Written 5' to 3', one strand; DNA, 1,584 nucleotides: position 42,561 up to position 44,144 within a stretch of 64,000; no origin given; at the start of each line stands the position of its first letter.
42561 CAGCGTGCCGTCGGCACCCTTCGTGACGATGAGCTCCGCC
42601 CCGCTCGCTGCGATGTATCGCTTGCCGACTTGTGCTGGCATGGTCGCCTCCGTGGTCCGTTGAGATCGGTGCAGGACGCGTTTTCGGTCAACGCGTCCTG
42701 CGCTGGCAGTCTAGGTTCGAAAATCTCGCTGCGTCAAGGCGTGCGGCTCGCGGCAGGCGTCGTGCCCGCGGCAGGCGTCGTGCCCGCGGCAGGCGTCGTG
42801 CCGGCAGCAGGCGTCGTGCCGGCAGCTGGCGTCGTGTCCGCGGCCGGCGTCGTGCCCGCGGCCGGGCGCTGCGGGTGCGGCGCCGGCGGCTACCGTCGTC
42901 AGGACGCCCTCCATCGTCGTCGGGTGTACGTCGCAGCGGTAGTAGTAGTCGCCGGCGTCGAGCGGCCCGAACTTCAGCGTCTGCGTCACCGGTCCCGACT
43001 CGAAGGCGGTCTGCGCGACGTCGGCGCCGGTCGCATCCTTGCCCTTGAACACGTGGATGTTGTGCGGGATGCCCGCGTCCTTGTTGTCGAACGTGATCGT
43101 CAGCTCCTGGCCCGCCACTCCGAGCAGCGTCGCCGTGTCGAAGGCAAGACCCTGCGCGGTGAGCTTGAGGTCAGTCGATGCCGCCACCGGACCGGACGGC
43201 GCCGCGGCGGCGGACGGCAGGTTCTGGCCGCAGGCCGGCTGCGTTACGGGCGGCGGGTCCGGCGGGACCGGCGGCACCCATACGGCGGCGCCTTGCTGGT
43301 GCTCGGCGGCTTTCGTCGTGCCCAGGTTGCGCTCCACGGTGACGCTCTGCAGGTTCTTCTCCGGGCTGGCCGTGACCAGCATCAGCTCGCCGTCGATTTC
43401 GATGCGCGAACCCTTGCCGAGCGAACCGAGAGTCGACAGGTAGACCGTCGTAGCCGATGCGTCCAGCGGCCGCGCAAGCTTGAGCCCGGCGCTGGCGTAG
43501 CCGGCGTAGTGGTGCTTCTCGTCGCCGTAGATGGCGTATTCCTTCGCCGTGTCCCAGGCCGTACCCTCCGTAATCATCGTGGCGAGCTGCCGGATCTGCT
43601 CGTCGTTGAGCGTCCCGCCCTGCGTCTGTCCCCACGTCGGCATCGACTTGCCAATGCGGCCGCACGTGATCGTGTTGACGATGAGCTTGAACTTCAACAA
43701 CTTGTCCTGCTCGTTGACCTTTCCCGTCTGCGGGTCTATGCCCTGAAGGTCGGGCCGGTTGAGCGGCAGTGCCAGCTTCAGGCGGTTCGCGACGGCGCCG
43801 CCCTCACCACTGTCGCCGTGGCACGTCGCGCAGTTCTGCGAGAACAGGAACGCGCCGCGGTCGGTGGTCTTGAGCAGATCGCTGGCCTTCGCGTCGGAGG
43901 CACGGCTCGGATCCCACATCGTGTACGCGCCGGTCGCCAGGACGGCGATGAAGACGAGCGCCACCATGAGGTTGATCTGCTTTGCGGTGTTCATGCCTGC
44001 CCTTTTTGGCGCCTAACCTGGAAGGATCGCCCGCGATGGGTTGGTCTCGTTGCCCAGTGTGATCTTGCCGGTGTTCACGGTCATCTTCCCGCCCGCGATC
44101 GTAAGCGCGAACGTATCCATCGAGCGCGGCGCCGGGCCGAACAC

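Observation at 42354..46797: Complex-III-like operon with split cytochrome b, Rieske protein and a cytochrome c::cupredoxin fusion carrying an 18-nt tandem repeat tail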

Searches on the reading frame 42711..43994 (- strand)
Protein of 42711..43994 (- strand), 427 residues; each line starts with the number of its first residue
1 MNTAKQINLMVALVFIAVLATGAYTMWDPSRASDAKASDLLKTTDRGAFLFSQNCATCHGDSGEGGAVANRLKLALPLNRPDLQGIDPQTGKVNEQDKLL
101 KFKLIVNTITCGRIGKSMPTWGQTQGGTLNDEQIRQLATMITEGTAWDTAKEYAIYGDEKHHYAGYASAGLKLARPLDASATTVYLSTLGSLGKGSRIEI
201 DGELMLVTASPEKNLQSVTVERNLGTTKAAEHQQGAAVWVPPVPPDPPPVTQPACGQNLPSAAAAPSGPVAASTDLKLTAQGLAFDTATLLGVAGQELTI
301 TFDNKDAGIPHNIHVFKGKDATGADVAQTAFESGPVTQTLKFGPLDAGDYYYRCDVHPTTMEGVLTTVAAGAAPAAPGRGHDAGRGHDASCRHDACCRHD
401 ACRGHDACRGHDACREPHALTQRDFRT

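Call 4: search_protein_families(library=pfam, proteins=[window:42711-43994:-], max_evalue=0.01)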
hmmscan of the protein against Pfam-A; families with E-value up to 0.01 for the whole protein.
window:42711-43994:- (427 aa): 4 families
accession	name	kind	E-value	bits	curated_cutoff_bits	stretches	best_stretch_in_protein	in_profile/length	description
PF13442.11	Cytochrome_CBB3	-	4.1e-08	33.9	27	1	44-139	3-66/68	Cytochrome C oxidase, cbb3-type, subunit III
PF00034.26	Cytochrom_C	-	2.6e-07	32.3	21.3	1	45-139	2-84/90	Cytochrome c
PF13473.12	Cupredoxin_1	-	2.4e-05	24.8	27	1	271-366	18-103/104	Cupredoxin-like domain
PF00127.26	Copper-bind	-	5.8e-05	23.9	21.2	1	276-366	5-97/99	Copper binding proteins, plastocyanin/azurin family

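Call 7: find_homologous_proteins(query=window:42864-43994:-, max_evalue=0.00001)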
Query seq(377 aa) (377 aa): 189 proteins with E <= 0.00001 among 8000 candidates; the best 120 are listed.
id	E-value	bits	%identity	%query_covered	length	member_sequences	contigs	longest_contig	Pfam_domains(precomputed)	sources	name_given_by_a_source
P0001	7.0e-221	751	88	97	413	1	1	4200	PF13442.12,PF00034.27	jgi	jgi:mono/diheme cytochrome c family protein/plastocyanin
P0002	2.2e-182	624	72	98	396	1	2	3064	PF13473.13,PF13442.12,PF00034.27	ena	-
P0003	4.0e-182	623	72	97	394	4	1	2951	PF13442.12,PF00034.27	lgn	-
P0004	2.7e-181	621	72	97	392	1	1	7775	PF13442.12,PF00034.27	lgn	-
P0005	8.2e-181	619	72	97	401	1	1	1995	PF13442.12,PF00034.27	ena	-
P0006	3.3e-180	617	71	99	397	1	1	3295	PF13442.12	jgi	jgi:mono/diheme cytochrome c family protein/plastocyanin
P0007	6.8e-180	616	72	97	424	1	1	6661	PF13473.13,PF13442.12,PF00034.27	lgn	-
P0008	9.5e-179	612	72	97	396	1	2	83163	PF13473.13,PF13442.12,PF00034.27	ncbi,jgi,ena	-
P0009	2.3e-178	611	71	97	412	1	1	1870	PF13473.13,PF13442.12,PF00034.27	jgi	jgi:mono/diheme cytochrome c family protein/plastocyanin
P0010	2.3e-178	611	70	98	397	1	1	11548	PF13442.12,PF00034.27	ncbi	-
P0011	7.5e-178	609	70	98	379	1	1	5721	PF13442.12,PF00034.27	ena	-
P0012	6.0e-177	606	71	97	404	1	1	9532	PF13473.13,PF13442.12,PF00034.27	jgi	jgi:mono/diheme cytochrome c family protein/plastocyanin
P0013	1.2e-173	595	70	98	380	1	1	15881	PF13473.13,PF13442.12,PF00034.27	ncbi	-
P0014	7.4e-171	586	68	100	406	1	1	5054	PF13442.12,PF00034.27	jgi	jgi:mono/diheme cytochrome c family protein/plastocyanin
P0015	1.9e-170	585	68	98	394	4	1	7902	PF13473.13,PF13442.12,PF00034.27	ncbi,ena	-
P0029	1.1e-151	523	64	97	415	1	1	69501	PF13473.13,PF13442.12,PF00034.27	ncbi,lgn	-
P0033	5.1e-144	498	59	98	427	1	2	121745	PF13473.13,PF13442.12,PF00034.27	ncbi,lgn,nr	ncbi:MAG: c-type cytochrome [Chloroflexota bacterium]|nr:c-type cytochrome [Chloroflexota bacterium]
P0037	6.0e-139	481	62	97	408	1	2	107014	PF13473.13,PF13442.12,PF00034.27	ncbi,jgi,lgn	jgi:mono/diheme cytochrome c family protein/plastocyanin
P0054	1.4e-130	454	58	97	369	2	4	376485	PF00127.27,PF13473.13,PF13442.12,PF00034.27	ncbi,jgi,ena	-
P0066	3.0e-124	433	55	97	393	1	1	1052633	PF13473.13,PF13442.12,PF00034.27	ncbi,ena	-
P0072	4.5e-122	426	54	97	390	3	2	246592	PF00127.27,PF13473.13,PF13442.12,PF00034.27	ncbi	-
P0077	2.5e-119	417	53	98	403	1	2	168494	PF13473.13,PF13442.12,PF00034.27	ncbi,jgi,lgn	-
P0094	1.9e-114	401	45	100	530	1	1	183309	PF00127.27,PF13473.13,PF13442.12,PF00034.27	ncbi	-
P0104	1.8e-110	388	43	99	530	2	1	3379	PF00127.27,PF13473.13,PF13442.12,PF00034.27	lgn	-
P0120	6.4e-104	366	51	97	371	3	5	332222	PF00127.27,PF13473.13,PF13442.12,PF00034.27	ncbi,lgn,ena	-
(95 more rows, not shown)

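Call 10: find_encoding_contigs(protein=P0001, flank=10000, max_places=3)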
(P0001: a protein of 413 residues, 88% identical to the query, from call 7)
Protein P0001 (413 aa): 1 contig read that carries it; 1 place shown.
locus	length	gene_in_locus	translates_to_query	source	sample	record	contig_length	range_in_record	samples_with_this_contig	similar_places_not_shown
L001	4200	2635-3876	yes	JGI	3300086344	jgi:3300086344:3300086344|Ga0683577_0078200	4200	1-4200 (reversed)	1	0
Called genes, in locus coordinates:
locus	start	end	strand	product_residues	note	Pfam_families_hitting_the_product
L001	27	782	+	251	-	PF00033:Cytochrome_B, PF14358:DUF4405 (weak), PF13631:Cytochrom_B_N_2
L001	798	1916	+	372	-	-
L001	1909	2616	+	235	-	PF00355:Rieske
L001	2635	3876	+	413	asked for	PF00034:Cytochrom_C, PF13442:Cytochrome_CBB3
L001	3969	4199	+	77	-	?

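Call 11: find_related_loci(query=window:42864-43994:-, collection=genome_contigs, flank=6000)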
Query seq(377 aa) (377 aa) in genome_contigs; peptide patterns used: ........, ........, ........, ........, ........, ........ (x = any residue, [..] = any of these).
163 stretches matched a pattern; 16 encode a relative of the query (tblastn E <= 1e-3); 15 distinct loci.
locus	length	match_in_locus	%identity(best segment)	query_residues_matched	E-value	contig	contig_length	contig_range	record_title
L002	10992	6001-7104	70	1-368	2e-169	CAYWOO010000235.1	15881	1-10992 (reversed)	MAG TPA_asm: uncultured Dehalococcoidia bacterium isolate binchicken_co165_369 genome assembly, contig: k141_1540556, wh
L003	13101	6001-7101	62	1-366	2e-137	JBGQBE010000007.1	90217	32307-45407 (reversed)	MAG: Dehalococcoidia bacterium isolate OBJ2_061818_130_14 k141_1001567_length_90217_cov_16.1578, whole genome shotgun se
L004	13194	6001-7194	55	1-366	5e-132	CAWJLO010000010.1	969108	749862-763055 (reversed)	MAG: uncultured Chloroflexia bacterium isolate MFD02416.bin.1.78 genome assembly, contig: contig_29475, whole genome sho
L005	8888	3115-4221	51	1-366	2e-112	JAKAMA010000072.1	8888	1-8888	MAG: Chloroflexi bacterium isolate WY5.bin150 NODE_14283_length_8888_cov_1.243351, whole genome shotgun sequence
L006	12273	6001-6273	52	274-366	9e-26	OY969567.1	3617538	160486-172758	MAG: uncultured Chloroflexia bacterium isolate MFD01561.bin.c.1 genome assembly, chromosome: 1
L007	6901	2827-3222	42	246-366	9e-24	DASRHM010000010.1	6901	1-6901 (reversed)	MAG TPA_asm: Dehalococcoidia bacterium isolate SMAG_U10084 k141_1658508, whole genome shotgun sequence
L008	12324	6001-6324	47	247-366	3e-23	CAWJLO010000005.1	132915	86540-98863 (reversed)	MAG: uncultured Chloroflexia bacterium isolate MFD02416.bin.1.78 genome assembly, contig: contig_107355, whole genome sh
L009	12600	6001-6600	52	276-368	1e-22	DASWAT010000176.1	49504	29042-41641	MAG TPA_asm: Actinomycetota bacterium isolate SMAG_U2663 k141_551359, whole genome shotgun sequence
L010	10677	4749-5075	44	254-366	3e-21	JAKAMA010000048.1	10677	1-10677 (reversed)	MAG: Chloroflexi bacterium isolate WY5.bin150 NODE_10866_length_10677_cov_1.568436, whole genome shotgun sequence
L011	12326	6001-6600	47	276-368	3e-21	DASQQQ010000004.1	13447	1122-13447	MAG TPA_asm: Actinomycetota bacterium isolate SMAG_U10861 k141_138032, whole genome shotgun sequence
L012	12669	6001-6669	44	260-365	1e-19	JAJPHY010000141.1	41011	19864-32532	MAG: Actinomycetota bacterium isolate Centralia_MAG_23 k107_232278, whole genome shotgun sequence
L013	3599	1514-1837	43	261-375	9e-19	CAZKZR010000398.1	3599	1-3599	MAG TPA_asm: uncultured Anaerolineaceae bacterium isolate binchicken_co199_14 genome assembly, contig: NODE_21031_length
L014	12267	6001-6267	41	275-366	6e-15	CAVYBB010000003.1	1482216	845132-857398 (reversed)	MAG: uncultured Chloroflexia bacterium isolate MFD04944.bin.2.224 genome assembly, contig: contig_18430, whole genome sh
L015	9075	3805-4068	42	276-367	2e-15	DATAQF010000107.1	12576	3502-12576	MAG TPA_asm: Candidatus Limnocylindrales bacterium isolate SMAG_U5460 k141_985413, whole genome shotgun sequence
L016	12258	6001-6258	38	278-367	3e-12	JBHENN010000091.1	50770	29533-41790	MAG: Actinomycetota bacterium isolate S5_bin.17.orig S5_k141_2025569, whole genome shotgun sequence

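Call 28: predict_structure(alignment_id=A2)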
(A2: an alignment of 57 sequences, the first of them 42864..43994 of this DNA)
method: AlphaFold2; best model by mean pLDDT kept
length: 377 residues; sequences in the alignment: 57
mean_pLDDT: 84.2   pTM: 0.67
mean pLDDT of the five models: 84.2, 84.0, 82.6, 80.6, 78.4
residues with pLDDT >= 90: 200; 70-90: 119; 50-70: 28; < 50: 30
segments of 3 or more residues with pLDDT < 50: 114-126, 251-259, 261-266
pLDDT, mean of each block of 10 residues (from residue 1): 85 93 77 83 94 86 78 80 88 92 84 46 56 93 95 92 89 95 94 92 91 95 83 95 68 41 53 93 89 96 91 93 91 94 95 86 91 54
secondary structure, 60 per line:
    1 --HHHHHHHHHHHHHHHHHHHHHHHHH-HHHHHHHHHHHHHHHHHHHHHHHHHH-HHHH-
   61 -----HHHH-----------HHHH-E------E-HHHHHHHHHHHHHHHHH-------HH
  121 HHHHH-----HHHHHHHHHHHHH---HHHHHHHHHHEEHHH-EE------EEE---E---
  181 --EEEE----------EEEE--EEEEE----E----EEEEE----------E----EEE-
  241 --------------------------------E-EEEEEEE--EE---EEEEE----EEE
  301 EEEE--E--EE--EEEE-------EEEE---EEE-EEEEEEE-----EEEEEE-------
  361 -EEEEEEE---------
elements in order: H3-27 H29-54 H56-59 H66-69 H81-84 H95-111 H119-125 H131-143 H147-156 E171-173 E183-186 E197-200 E203-207 E217-221 E237-239 E275-281 E289-293 E298-304 E314-317 E325-328 E332-334 E336-342 E348-353 E362-368

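Call 30: fold_search(model_id=the predicted structure, library=pdb)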
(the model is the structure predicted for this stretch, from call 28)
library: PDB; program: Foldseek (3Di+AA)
matches with E <= 10: 1701; with E <= 0.001: 355
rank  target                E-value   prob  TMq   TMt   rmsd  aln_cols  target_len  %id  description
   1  6kol                  2.3e-09  1.00  0.25  0.72   2.4       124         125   22  Crystal structure of auracyanin from photosynthetic bacterium Roseiflexus castenholzii (released 2020-01-29)
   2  2aan                  9.3e-08  1.00  0.23  0.68   3.0       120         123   27  Auracyanin A: A "blue" copper protein from the green thermophilic photosynthetic bacterium,chloroflexus aurantiacus (released 2006-07-11)
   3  1qhq                  4.6e-07  1.00  0.23  0.61   2.5       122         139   21  AURACYANIN, A BLUE COPPER PROTEIN FROM THE GREEN THERMOPHILIC PHOTOSYNTHETIC BACTERIUM CHLOROFLEXUS AURANTIACUS (released 2001-03-07)
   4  3ply_A                1.5e-06  1.00  0.20  0.65   4.6        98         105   24  Structure of Oxidized P96G Mutant of Amicyanin (released 2011-02-09)
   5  1qni_A                2.5e-06  1.00  0.22  0.15   3.6       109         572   17  Crystal Structure of Nitrous Oxide Reductase from Pseudomonas nautica, at 2.4A Resolution (released 2000-10-13)
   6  1rcy                  3.2e-06  1.00  0.22  0.51   3.3       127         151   23  RUSTICYANIN (RC) FROM THIOBACILLUS FERROOXIDANS (released 1997-05-15)
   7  1fwx_C                3.8e-06  1.00  0.22  0.14   2.6       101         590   16  CRYSTAL STRUCTURE OF NITROUS OXIDE REDUCTASE FROM P. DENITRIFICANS (released 2001-09-25)
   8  4p5r                  3.8e-06  1.00  0.21  0.65   4.2        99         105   25  Structure of oxidized W45Y mutant of amicyanin (released 2014-04-23)
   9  3ie9                  4.3e-06  1.00  0.20  0.65   4.5        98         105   23  Structure of oxidized M98L mutant of amicyanin (released 2009-10-06)
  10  2idq                  4.6e-06  1.00  0.20  0.65   3.2        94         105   24  Structure of M98A mutant of amicyanin, Cu(II) (released 2007-03-13)
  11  1aaj                  4.6e-06  1.00  0.20  0.64   4.1        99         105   24  CRYSTAL STRUCTURE ANALYSIS OF AMICYANIN AND APOAMICYANIN FROM PARACOCCUS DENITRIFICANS AT 2.0 ANGSTROMS AND 1.8 ANGSTROM (released 1993-10-31)
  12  1a3z                  4.6e-06  1.00  0.22  0.51   3.3       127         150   23  REDUCED RUSTICYANIN AT 1.9 ANGSTROMS (released 1998-07-29)
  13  1gy1_A                4.8e-06  1.00  0.22  0.49   3.3       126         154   21  Crystal structures of Ser86Asp and Met148Leu Rusticyanin (released 2002-05-23)
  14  2iwf_A                5.8e-06  1.00  0.21  0.14  14.4       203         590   16  Resting form of pink nitrous oxide reductase from Achromobacter Cycloclastes (released 2006-08-16)
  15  1id2_A                6.5e-06  1.00  0.20  0.64   5.5       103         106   23  CRYSTAL STRUCTURE OF AMICYANIN FROM PARACOCCUS VERSUTUS (THIOBACILLUS VERSUTUS) (released 2001-04-11)
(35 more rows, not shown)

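Call 32: search_protein_families(library=ncbifam, proteins=[window:42864-43994:-], max_evalue=0.1)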
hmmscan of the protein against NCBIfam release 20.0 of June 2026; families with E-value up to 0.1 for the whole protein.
window:42864-43994:- (377 aa): 9 families
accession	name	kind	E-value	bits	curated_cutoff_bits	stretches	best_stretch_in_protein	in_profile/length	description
TIGR00782.1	ccoP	equivalog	1.3e-07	31.2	179.95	1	42-67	201-226/285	cytochrome-c oxidase, cbb3-type subunit III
NF050122.1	bc1_QcrC_actin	exception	7.6e-07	28.7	200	1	11-67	8-64/253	cytochrome bc1 complex diheme cytochrome c subunit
NF045930.1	Cytc6PetJCyano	equivalog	0.00032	20.6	135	1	34-142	22-103/110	cytochrome c6 PetJ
NF045774.1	cytochro_C551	exception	0.00076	19.4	118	1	10-68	5-63/110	cytochrome c551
TIGR02657.1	amicyanin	equivalog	0.0015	18.9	110.2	1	294-362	17-77/83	amicyanin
NF045773.1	cytochro_C550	exception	0.0064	16.4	125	1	22-68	27-73/118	cytochrome c550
NF011054.0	PRK14486.1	equivalog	0.0092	15.5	447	1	43-84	214-248/294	putative bifunctional cbb3-type cytochrome c oxidase subunit II/cytochrome c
TIGR04494.1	c550_PedF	equivalog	0.01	15.7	122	1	45-73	52-80/133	cytochrome c-550 PedF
TIGR02376.1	Cu_nitrite_red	equivalog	0.075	12.3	296.3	0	298-358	69-128/326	copper-containing nitrite reductase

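Call 41: list_cluster_members(proteins=[P0008, P0033, P0054, P0066, P0072, P0077, P0094, P0120, P0029, P0037])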
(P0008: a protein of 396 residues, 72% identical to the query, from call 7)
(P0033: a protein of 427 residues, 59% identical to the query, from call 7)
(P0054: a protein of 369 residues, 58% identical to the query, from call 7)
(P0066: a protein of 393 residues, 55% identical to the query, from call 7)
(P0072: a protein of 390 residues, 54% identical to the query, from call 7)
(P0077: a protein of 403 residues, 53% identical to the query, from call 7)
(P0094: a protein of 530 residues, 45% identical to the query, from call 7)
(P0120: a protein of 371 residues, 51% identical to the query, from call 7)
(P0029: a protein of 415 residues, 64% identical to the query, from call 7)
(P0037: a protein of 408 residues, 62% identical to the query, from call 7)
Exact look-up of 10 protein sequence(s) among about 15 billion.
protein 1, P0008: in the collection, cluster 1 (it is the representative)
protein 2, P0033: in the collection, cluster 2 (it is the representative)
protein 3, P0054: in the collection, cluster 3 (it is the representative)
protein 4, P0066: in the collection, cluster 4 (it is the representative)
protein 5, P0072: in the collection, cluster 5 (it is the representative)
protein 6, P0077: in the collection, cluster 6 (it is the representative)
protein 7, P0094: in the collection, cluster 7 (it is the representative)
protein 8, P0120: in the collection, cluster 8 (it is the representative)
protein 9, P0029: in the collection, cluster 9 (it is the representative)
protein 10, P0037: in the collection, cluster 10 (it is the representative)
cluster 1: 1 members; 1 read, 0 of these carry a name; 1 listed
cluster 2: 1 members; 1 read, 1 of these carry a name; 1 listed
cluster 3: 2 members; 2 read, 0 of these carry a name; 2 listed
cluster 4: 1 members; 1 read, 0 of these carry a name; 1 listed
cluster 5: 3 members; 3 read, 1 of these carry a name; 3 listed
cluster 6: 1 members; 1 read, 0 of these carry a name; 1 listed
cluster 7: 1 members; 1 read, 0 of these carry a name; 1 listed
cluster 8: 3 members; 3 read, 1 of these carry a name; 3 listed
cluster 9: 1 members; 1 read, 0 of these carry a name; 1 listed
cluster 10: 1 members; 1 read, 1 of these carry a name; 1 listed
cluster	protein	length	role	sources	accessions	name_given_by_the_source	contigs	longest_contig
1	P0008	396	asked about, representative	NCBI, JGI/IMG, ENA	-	-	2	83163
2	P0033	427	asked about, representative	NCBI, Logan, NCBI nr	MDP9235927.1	MAG: c-type cytochrome [Chloroflexota bacterium] | c-type cytochrome [Chloroflexota bacterium]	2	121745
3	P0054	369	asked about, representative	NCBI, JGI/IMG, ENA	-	-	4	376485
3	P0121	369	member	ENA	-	-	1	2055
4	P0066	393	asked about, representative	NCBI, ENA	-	-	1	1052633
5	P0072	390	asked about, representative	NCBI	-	-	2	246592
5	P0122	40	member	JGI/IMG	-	hypothetical protein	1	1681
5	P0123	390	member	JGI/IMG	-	-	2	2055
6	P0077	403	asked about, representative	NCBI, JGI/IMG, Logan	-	-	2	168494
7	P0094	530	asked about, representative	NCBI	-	-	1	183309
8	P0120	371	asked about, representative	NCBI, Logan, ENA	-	-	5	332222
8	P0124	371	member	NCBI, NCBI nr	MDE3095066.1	MAG: cupredoxin domain-containing protein [Chloroflexota bacterium] | cupredoxin domain-containing protein [Chloroflexota bacterium]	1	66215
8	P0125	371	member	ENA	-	-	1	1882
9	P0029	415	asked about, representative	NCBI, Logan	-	-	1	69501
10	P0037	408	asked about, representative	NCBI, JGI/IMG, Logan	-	mono/diheme cytochrome c family protein/plastocyanin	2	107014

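Call 42: find_encoding_contigs(protein=P0066, flank=10000, max_places=1)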
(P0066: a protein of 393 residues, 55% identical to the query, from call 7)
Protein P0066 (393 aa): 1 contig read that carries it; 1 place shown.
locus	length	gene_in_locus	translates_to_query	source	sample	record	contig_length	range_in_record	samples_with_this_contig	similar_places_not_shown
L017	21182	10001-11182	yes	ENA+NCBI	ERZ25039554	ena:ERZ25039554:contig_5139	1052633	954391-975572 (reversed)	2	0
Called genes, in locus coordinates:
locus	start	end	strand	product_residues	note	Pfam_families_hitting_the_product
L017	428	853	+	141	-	-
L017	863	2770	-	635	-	PF00330:Aconitase, PF00694:Aconitase_C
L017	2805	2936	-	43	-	PF00330:Aconitase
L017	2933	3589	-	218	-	-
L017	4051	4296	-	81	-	-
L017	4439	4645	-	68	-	-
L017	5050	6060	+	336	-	PF00892:EamA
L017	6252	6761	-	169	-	PF01182:Glucosamine_iso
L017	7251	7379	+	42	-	-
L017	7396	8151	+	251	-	PF00033:Cytochrome_B, PF14358:DUF4405 (weak), PF13631:Cytochrom_B_N_2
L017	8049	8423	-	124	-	-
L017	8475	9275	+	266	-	-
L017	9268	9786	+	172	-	-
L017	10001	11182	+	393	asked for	PF00034:Cytochrom_C (weak), PF13442:Cytochrome_CBB3, PF13473:Cupredoxin_1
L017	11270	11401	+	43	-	PF06397:Desulfoferrod_N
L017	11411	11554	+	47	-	-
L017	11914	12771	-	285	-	PF00005:ABC_tran, PF13304:AAA_21 (weak)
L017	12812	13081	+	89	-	-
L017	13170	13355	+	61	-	-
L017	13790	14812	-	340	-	PF01497:Peripla_BP_2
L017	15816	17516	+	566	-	PF02776:TPP_enzyme_N, PF00205:TPP_enzyme_M, PF02775:TPP_enzyme_C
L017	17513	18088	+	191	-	PF01842:ACT, PF22629:ACT_AHAS_ss, PF13710:ACT_5, PF10369:ALS_ss_C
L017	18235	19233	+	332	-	PF02826:2-Hacid_dh_C, PF03446:NAD_binding_2 (weak), PF03807:F420_oxidored (weak), PF07991:KARI_N, PF01450:KARI_C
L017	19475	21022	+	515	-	PF00682:HMGL-like, PF22617:HCS_D2, PF08502:LeuA_dimer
